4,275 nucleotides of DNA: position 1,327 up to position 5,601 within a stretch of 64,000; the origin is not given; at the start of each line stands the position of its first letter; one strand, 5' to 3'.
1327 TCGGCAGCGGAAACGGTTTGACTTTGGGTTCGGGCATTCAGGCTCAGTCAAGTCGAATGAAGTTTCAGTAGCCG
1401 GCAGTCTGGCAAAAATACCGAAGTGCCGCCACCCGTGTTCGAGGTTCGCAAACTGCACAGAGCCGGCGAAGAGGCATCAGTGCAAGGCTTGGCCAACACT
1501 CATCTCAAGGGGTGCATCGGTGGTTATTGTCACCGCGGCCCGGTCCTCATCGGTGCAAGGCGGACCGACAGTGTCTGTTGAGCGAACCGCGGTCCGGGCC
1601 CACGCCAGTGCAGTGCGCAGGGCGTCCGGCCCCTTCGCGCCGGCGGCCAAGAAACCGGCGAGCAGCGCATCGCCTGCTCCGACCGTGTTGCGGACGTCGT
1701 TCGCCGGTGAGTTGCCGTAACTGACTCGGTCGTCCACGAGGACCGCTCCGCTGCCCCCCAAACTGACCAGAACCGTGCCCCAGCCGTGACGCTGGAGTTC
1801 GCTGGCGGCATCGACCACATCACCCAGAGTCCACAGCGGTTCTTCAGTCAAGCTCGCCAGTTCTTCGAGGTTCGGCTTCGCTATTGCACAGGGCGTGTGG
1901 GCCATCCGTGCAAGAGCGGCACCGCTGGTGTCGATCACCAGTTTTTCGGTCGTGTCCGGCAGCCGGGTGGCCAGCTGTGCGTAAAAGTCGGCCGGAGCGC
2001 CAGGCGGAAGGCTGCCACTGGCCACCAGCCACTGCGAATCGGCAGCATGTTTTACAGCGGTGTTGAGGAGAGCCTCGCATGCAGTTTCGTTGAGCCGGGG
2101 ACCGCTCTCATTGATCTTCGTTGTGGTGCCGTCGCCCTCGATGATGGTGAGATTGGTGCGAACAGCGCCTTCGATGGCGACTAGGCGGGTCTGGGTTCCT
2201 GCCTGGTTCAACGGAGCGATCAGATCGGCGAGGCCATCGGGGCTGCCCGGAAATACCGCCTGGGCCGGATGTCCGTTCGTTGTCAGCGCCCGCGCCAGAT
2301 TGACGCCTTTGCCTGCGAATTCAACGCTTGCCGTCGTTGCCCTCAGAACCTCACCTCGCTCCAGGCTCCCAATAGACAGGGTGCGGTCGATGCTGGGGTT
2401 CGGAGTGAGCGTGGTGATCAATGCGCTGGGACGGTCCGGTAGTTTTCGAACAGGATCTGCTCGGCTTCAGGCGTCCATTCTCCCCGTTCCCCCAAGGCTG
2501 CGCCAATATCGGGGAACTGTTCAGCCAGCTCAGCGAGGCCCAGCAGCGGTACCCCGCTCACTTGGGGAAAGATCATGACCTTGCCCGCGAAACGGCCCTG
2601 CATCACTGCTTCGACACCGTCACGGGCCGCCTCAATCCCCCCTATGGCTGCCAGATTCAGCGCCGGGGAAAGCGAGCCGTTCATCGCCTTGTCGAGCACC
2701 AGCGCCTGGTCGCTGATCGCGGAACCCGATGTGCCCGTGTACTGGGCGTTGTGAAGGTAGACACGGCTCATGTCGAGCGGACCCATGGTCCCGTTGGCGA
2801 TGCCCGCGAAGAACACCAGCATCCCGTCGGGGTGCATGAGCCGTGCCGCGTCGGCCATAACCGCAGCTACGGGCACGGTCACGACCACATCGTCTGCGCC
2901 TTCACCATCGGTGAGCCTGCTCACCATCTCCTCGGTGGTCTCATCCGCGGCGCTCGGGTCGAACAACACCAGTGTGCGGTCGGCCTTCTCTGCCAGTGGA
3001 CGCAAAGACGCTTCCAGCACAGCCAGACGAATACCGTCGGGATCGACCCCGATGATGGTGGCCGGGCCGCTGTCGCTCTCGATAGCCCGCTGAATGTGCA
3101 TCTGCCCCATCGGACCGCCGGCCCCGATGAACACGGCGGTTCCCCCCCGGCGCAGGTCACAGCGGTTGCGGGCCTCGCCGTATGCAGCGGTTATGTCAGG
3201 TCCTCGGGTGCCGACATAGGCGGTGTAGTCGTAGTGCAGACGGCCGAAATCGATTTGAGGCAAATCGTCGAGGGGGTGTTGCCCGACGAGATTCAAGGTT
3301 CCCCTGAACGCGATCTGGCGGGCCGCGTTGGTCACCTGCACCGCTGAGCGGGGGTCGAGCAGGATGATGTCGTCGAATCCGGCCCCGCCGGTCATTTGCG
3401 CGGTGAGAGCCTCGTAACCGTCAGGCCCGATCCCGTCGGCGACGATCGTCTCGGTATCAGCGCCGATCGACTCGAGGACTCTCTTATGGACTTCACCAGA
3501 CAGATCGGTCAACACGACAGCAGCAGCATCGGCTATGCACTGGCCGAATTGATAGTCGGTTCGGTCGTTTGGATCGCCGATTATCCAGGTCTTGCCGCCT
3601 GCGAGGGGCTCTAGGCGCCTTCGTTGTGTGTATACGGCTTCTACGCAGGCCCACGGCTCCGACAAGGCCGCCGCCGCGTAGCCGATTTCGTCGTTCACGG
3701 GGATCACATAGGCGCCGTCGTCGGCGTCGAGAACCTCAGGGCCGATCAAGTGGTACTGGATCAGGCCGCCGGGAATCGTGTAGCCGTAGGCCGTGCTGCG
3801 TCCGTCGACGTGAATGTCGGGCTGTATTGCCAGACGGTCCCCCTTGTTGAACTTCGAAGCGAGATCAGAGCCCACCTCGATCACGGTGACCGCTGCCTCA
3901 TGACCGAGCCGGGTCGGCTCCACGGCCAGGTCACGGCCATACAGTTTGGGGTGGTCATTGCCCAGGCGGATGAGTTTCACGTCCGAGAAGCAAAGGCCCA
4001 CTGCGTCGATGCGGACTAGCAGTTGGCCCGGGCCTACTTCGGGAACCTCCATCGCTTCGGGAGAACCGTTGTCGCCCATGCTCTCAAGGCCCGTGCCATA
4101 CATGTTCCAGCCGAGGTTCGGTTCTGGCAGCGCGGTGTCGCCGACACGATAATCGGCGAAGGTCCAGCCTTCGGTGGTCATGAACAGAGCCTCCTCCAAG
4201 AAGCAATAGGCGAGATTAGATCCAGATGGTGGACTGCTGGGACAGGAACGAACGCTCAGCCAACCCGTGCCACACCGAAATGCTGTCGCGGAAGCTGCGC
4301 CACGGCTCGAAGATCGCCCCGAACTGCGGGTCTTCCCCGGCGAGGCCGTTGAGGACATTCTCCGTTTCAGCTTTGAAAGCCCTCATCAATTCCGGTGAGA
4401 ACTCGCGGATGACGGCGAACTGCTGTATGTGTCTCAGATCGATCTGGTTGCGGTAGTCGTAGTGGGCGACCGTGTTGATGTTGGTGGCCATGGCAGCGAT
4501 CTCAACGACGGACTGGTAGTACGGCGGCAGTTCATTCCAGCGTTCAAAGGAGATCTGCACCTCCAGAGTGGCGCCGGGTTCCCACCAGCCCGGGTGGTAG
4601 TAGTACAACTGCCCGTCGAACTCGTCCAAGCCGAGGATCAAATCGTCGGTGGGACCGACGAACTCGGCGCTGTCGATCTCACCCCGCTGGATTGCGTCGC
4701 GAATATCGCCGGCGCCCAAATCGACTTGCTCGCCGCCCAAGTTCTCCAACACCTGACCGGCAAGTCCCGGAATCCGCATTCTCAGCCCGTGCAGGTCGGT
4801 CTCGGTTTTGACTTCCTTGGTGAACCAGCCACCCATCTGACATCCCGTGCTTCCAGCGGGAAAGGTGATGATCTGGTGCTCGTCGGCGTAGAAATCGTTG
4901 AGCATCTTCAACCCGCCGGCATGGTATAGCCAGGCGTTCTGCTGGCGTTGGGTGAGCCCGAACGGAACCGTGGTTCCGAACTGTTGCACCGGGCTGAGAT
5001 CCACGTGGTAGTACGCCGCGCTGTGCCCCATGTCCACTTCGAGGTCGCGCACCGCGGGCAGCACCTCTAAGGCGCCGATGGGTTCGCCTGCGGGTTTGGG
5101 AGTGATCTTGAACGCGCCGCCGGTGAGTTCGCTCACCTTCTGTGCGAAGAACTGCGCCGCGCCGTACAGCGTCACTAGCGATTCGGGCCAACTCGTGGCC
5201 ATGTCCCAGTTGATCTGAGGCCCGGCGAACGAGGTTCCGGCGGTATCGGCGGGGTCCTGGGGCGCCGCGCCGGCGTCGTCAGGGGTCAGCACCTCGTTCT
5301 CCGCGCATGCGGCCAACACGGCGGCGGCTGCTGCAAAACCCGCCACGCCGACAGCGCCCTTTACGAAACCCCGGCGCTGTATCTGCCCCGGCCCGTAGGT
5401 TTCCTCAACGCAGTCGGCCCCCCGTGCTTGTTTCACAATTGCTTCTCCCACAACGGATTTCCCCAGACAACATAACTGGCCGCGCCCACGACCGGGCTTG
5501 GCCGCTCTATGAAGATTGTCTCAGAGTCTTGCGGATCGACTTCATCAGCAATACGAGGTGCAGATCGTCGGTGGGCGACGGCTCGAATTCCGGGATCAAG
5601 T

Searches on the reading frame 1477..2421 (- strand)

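Call 78: search_protein_families(library=pfam, proteins=[window:1477-2421:-], max_evalue=0.0001)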
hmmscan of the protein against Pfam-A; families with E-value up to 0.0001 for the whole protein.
window:1477-2421:- (314 aa): 2 families
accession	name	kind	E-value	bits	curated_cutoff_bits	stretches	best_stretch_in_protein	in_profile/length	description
PF00294.29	PfkB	-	9.1e-33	114.3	25.8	1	20-285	21-296/302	pfkB family carbohydrate kinase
PF08543.17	Phos_pyr_kin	-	1.8e-07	31.3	27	1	162-286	104-239/246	Phosphomethylpyrimidine kinase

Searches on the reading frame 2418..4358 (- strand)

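Call 78: search_protein_families(library=pfam, proteins=[window:2418-4358:-], max_evalue=0.0001)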
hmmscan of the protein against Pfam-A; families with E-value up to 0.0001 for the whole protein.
window:2418-4358:- (646 aa): 2 families
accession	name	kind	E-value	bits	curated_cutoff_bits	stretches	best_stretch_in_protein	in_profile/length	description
PF00107.32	ADH_zinc_N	-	3.5e-11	43.6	31.8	1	455-550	29-119/129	Zinc-binding dehydrogenase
PF08240.17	ADH_N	-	1.8e-10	41.5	23.5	1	109-183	1-66/104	Alcohol dehydrogenase GroES-like domain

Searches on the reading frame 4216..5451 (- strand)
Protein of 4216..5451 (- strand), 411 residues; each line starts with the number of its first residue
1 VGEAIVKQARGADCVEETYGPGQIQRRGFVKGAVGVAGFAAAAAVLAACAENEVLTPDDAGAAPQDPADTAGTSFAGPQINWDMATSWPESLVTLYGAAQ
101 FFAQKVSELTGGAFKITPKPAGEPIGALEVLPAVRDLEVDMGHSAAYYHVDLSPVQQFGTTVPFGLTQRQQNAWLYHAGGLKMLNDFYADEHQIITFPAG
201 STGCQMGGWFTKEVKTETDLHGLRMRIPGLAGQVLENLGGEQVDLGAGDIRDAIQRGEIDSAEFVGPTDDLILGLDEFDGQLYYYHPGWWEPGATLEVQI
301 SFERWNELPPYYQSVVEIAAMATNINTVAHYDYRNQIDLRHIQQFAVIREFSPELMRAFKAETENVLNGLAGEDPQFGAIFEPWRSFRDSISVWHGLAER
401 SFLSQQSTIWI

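Call 78: search_protein_families(library=pfam, proteins=[window:4216-5451:-], max_evalue=0.0001)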
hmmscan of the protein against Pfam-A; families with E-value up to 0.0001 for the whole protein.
window:4216-5451:- (411 aa): 1 family
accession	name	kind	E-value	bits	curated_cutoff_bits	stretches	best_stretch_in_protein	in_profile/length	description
PF03480.18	DctP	-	2.4e-35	122.7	23.4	1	91-368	7-280/286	Bacterial extracellular solute-binding protein, family 7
